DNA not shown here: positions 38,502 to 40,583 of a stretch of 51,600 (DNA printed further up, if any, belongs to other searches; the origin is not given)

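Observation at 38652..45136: Coupled operon of a 1566-aa sacsin/NOV-like GHKL ATPase (DUF3883-like C-terminus) and an Upf1/Dna2-like SF1 helicase: candidate uncharacterised defence system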

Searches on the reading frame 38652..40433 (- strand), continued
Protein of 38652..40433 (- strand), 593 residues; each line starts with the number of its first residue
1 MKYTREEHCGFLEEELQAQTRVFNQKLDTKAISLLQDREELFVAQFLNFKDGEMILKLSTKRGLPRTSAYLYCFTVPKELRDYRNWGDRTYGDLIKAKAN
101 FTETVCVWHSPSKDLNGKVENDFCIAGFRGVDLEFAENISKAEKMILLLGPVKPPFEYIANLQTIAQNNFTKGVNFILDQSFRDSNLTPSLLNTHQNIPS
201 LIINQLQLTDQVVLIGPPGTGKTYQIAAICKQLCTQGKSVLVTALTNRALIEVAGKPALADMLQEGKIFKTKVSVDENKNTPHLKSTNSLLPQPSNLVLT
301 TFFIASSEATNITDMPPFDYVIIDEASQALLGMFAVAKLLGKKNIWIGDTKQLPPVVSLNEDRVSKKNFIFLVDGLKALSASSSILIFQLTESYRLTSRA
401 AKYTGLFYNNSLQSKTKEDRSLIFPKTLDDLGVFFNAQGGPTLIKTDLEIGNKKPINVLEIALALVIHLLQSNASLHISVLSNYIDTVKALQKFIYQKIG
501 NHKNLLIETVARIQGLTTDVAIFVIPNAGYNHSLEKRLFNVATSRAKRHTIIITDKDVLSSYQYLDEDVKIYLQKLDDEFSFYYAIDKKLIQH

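Call 35: find_encoding_contigs(protein=P0209, flank=8000, max_places=3)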
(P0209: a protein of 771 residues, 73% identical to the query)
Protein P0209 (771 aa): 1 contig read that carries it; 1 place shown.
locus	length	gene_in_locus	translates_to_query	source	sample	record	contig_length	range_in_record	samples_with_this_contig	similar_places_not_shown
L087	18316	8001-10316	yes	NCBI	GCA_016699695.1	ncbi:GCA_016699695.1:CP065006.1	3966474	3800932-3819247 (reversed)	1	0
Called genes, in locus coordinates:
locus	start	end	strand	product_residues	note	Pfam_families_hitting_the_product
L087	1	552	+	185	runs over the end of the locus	-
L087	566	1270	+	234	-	PF22507:DUF6994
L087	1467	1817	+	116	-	PF05973:Gp49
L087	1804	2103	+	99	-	PF12844:HTH_19, PF13560:HTH_31, PF01381:HTH_3, PF13413:HTH_25 (weak), PF13443:HTH_26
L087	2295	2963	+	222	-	PF13505:OMP_b-brl (weak), PF13568:OMP_b-brl_2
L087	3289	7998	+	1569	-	-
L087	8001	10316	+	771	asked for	PF01443:Viral_helicase1 (faint), PF13086:AAA_11 (weak), PF13245:AAA_19, PF13604:AAA_30, PF13086:AAA_11, PF13087:AAA_12, PF13638:PIN_4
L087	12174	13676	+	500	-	-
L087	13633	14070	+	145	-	-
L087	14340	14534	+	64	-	-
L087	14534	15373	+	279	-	-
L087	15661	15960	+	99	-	PF05973:Gp49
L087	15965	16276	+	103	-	PF21716:dnstrm_HI1420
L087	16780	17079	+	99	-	PF12844:HTH_19, PF13560:HTH_31, PF01381:HTH_3, PF13413:HTH_25 (weak), PF13443:HTH_26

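Call 39: search_protein_families(library=padloc, proteins=[L081:4050-7997:+, P0135], max_evalue=0.00001)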
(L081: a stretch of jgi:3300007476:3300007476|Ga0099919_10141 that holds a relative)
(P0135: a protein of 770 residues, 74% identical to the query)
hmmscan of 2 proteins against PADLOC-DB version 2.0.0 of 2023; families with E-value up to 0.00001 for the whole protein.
L081:4050-7997:+ (1315 aa): 2 families
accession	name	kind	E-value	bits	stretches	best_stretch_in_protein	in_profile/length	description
PDLC03967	TmtA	-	1.5e-117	392.5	2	22-681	14-671/1063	-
PDLC03968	TmtA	-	1.9e-11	40.4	1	47-338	78-343/1486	-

P0135 (770 aa): 6 families
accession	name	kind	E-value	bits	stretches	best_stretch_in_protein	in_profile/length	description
PDLC03920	MkoA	-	1.6e-27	94.3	2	284-561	759-1081/1112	-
PDLC03924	MkoC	-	2e-16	57.3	1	318-361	671-714/1136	-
PDLC05009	PDC-S37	-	8e-11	38.5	0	317-355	937-975/1550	-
PDLC03921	MkoA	-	3.4e-10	36.2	0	316-364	1295-1343/1607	-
PDLC05064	PDC-S68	-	1.2e-07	27.9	1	212-356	703-824/1273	-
PDLC02895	DpdJ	-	3.1e-06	22.3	0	314-409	189-285/2112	DpdJ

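Call 44: search_solved_structures(query=window:38652-40433:-, max_evalue=0.00001, show_alignments=1)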
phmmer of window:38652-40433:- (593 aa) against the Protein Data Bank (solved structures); distinct sequences matched with E-value up to 0.00001: 7.
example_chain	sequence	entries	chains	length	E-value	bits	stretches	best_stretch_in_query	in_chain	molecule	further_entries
4b3g_A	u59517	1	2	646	6.7e-14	54.5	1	294-585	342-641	DNA-BINDING PROTEIN SMUBP-2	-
4b3f_X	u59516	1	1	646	6.7e-14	54.5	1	294-585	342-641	DNA-BINDING PROTEIN SMUBP-2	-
5eaw_A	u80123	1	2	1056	8.8e-09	37.6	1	207-403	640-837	DNA replication ATP-dependent helicase/nuclease DNA2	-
5eax_A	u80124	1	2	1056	8.8e-09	37.6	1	207-403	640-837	DNA replication ATP-dependent helicase/nuclease DNA2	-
5ean_A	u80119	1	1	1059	8.8e-09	37.6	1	207-403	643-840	DNA replication ATP-dependent helicase/nuclease DNA2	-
2xzo_A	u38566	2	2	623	9.7e-06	27.6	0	314-562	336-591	REGULATOR OF NONSENSE TRANSCRIPTS 1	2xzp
2gjk_A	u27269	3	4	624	9.7e-06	27.6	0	314-562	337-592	Regulator of nonsense transcripts 1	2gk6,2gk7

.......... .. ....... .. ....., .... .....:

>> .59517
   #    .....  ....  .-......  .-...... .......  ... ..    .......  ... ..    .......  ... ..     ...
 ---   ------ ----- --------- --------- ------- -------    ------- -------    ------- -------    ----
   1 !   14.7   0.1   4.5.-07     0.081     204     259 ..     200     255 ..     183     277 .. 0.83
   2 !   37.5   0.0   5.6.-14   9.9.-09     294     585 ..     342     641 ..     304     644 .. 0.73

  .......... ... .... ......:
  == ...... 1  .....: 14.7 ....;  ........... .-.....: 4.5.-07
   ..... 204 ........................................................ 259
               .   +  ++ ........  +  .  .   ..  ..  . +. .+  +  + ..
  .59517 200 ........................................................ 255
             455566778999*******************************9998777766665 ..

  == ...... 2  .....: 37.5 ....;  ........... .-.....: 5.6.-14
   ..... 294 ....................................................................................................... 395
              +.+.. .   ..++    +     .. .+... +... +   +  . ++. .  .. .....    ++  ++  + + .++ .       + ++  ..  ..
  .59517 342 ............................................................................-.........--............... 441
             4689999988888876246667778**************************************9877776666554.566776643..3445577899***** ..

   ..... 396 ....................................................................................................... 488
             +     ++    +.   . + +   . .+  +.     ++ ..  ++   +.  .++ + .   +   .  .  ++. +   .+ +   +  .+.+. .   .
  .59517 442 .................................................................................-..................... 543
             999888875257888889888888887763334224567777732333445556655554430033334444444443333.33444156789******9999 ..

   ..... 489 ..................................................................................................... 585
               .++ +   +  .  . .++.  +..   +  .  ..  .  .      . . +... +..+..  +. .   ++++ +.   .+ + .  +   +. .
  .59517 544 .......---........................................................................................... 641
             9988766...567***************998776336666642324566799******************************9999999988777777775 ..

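Call 69: predict_structure(alignment_id=A3)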
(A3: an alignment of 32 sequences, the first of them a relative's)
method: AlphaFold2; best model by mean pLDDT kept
length: 593 residues; sequences in the alignment: 32
mean_pLDDT: 73.7   pTM: 0.67
mean pLDDT of the five models: 73.7, 72.4, 69.6, 68.0, 67.5
residues with pLDDT >= 90: 100; 70-90: 271; 50-70: 156; < 50: 66
segments of 3 or more residues with pLDDT < 50: 1-4, 112-123, 171-186, 355-371, 380-383, 588-593
pLDDT, mean of each block of 10 residues (from residue 1): 48 59 76 81 79 69 58 82 86 79 62 45 52 63 72 59 55 43 50 85 87 83 91 92 80 90 89 62 73 74 73 74 68 72 82 47 38 49 69 89 89 80 62 84 90 83 90 88 85 89 84 72 83 73 87 90 81 94 68 34
secondary structure, 60 per line:
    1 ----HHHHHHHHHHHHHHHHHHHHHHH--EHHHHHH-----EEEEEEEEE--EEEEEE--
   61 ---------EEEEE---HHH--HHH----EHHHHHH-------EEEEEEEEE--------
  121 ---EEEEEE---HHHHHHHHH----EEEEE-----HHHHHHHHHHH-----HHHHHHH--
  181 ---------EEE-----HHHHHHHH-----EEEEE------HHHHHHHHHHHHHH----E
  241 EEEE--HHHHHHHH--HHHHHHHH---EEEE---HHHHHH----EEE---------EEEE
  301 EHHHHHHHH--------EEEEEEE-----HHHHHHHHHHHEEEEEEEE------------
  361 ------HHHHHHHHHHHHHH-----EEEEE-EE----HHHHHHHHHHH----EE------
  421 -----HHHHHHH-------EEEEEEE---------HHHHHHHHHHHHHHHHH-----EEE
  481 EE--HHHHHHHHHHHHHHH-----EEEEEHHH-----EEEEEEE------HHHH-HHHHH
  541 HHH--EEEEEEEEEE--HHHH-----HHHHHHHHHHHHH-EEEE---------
elements in order: H5-27 H31-36 E42-50 E53-58 E70-74 H91-96 E104-112 E124-129 H133-141 E146-150 H156-166 H172-178 E190-192 H198-205 E211-215 H222-235 E240-244 H247-254 H257-264 E268-271 H275-280 E285-287 E297-301 H302-309 E318-324 H330-340 E341-348 H367-380 E386-390 H398-408 H426-432 E440-446 H456-472 E478-482 H485-499 E505-509 E518-524 H531-534 H536-543 E546-555 H558-561 H567-579 E581-584

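Call 73: fold_search(model_id=the predicted structure, library=pdb)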
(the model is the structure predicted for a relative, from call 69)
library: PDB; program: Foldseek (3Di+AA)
matches with E <= 10: 1700; with E <= 0.001: 471
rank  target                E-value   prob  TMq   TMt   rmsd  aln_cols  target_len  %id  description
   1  4b3g_A                3.1e-23  1.00  0.58  0.57   8.4       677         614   18  crystal structure of Ighmbp2 helicase in complex with RNA (released 2012-09-26)
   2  4b3g_B                1.8e-22  1.00  0.57  0.55   9.2       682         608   16  crystal structure of Ighmbp2 helicase in complex with RNA (released 2012-09-26)
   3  2xzo_A                3.1e-22  1.00  0.50  0.49  10.0       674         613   16  Upf1 helicase - RNA complex (released 2011-03-30)
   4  2gk6_A                1.5e-21  1.00  0.55  0.54   9.8       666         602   17  Structural and Functional insights into the human Upf1 helicase core (released 2007-01-09)
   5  2wjy                  2.3e-21  1.00  0.53  0.42  10.7       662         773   16  Crystal structure of the complex between human nonsense mediated decay factors UPF1 and UPF2 Orthorhombic form (released 2009-07-07)
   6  5ean_A                3.5e-21  1.00  0.58  0.35   8.4       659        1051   16  Crystal structure of Dna2 in complex with a 5' overhang DNA (released 2015-11-18)
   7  8ram_O                3.7e-21  1.00  0.51  0.44  11.6       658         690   15  Structure of Sen1 bound RNA Polymerase II pre-termination complex (released 2024-10-30)
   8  5eaw_A                5.8e-21  1.00  0.58  0.35   8.1       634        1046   15  Crystal structure of Dna2 nuclease-helicase (released 2015-11-18)
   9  8ftm_A                5.8e-21  1.00  0.52  0.44  13.1       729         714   15  Setx-ssRNA-ADP-SO4 complex (released 2023-10-25)
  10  4b3f                  6.5e-21  1.00  0.61  0.58   8.6       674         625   17  crystal structure of Ighmbp2 helicase (released 2012-09-26)
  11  6ej5                  9.1e-21  1.00  0.55  0.55  10.1       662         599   16  A conserved structural element in the RNA helicase UPF1 regulates its catalytic activity in an isoform-specific manner (released 2018-01-24)
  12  2xzp                  1.3e-20  1.00  0.55  0.53  10.2       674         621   16  Upf1 helicase (released 2011-03-30)
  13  2gjk                  2.4e-20  1.00  0.53  0.51  10.3       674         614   15  Structural and functional insights into the human Upf1 helicase core (released 2007-01-09)
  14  8ftm_B                2.4e-20  1.00  0.50  0.42  10.4       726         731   14  Setx-ssRNA-ADP-SO4 complex (released 2023-10-25)
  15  2wjv_A                2.6e-20  1.00  0.55  0.43   9.8       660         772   17  Crystal structure of the complex between human nonsense mediated decay factors UPF1 and UPF2 (released 2009-07-07)
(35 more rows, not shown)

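Call 88: find_encoding_contigs(protein=P0177, flank=6000, max_places=2)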
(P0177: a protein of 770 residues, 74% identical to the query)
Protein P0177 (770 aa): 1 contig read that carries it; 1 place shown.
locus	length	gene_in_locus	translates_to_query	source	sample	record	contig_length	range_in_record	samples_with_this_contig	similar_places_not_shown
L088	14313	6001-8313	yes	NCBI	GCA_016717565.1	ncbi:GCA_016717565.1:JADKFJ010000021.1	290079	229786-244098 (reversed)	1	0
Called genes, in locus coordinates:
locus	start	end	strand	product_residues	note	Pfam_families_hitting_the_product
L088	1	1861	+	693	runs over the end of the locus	PF03235:GmrSD_N, PF07510:GmrSD_C, PF18899:DUF5655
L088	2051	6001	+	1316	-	-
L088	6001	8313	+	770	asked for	PF13086:AAA_11 (weak), PF01443:Viral_helicase1 (faint), PF05127:NAT10_TcmA_helicase (faint), PF13245:AAA_19, PF13604:AAA_30 (weak), PF13086:AAA_11, PF13087:AAA_12, PF13638:PIN_4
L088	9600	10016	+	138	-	PF22105:DUF6943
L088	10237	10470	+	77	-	-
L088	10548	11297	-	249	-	-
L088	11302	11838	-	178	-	PF00565:SNase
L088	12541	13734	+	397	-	PF13173:AAA_14, PF13635:DUF4143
